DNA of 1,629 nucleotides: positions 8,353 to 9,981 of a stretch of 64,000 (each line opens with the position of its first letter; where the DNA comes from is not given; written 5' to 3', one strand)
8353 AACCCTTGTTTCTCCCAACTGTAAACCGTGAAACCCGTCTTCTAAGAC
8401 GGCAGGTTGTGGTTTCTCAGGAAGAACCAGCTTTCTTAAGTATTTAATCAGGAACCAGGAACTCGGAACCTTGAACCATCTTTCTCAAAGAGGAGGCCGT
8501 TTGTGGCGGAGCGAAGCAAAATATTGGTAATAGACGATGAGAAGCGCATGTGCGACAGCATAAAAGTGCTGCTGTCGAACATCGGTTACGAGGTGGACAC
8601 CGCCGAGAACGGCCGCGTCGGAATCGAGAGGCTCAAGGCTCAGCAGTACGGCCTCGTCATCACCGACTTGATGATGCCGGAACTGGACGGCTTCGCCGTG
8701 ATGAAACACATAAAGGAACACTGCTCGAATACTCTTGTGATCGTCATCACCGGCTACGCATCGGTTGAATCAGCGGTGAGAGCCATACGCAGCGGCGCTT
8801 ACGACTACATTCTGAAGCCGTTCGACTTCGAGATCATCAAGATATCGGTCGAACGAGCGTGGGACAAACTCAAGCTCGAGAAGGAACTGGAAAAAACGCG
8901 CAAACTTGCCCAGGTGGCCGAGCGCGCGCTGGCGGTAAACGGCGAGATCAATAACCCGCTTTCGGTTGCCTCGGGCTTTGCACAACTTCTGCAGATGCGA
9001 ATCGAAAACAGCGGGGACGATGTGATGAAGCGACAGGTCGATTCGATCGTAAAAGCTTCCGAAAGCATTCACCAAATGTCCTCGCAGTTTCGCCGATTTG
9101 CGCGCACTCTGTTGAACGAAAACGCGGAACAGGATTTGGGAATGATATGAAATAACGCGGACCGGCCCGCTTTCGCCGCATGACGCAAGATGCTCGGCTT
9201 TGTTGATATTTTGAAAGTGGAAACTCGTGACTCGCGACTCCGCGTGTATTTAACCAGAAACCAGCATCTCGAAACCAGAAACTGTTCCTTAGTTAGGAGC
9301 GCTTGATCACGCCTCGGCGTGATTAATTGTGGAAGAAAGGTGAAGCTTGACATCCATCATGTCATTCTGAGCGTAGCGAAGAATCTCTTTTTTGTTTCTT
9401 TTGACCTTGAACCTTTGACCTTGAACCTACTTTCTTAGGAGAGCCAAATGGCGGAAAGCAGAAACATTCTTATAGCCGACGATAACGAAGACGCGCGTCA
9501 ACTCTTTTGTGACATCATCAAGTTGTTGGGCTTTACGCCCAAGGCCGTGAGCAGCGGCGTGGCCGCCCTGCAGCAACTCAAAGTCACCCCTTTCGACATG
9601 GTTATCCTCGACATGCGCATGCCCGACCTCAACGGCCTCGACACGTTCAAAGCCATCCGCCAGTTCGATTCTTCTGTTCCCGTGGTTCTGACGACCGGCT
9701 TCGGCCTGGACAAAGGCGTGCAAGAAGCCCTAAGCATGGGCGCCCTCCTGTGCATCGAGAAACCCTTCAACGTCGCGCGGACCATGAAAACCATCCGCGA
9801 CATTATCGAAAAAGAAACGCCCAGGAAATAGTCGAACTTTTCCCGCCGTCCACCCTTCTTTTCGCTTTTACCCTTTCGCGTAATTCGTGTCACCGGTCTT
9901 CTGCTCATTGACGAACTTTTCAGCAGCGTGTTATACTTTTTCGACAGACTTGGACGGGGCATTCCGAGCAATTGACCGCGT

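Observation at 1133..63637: Family of exact 7-nt-period tandem arrays placed immediately upstream of ribosome-binding sites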

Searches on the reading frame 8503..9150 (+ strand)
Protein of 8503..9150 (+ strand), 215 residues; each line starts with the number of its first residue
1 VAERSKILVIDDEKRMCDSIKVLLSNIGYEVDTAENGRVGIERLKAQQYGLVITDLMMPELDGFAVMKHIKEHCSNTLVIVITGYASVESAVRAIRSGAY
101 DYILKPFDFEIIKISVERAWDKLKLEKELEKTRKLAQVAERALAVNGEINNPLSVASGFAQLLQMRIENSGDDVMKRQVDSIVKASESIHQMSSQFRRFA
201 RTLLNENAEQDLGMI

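Call 23: search_protein_families(library=pfam, proteins=[window:8503-9150:+])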
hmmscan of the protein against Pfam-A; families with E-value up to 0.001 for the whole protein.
window:8503-9150:+ (215 aa): 2 families
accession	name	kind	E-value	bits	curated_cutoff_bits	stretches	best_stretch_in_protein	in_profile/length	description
PF00072.30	Response_reg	-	1.9e-28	99.3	30.2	1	7-113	1-107/111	Response regulator receiver domain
PF00512.31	HisKA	-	2.2e-07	31.3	26.9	1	148-201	12-62/66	His Kinase A (phospho-acceptor) domain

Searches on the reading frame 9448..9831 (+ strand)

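Call 23: search_protein_families(library=pfam, proteins=[window:9448-9831:+])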
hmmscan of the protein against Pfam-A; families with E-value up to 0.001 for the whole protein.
window:9448-9831:+ (127 aa): 2 families
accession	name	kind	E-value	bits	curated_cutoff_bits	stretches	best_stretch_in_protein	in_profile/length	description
PF00072.30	Response_reg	-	7.3e-25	87.7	30.2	1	7-116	1-110/111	Response regulator receiver domain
PF06490.17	FleQ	-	5.5e-06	27.1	22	1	7-117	2-104/108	Flagellar regulatory protein FleQ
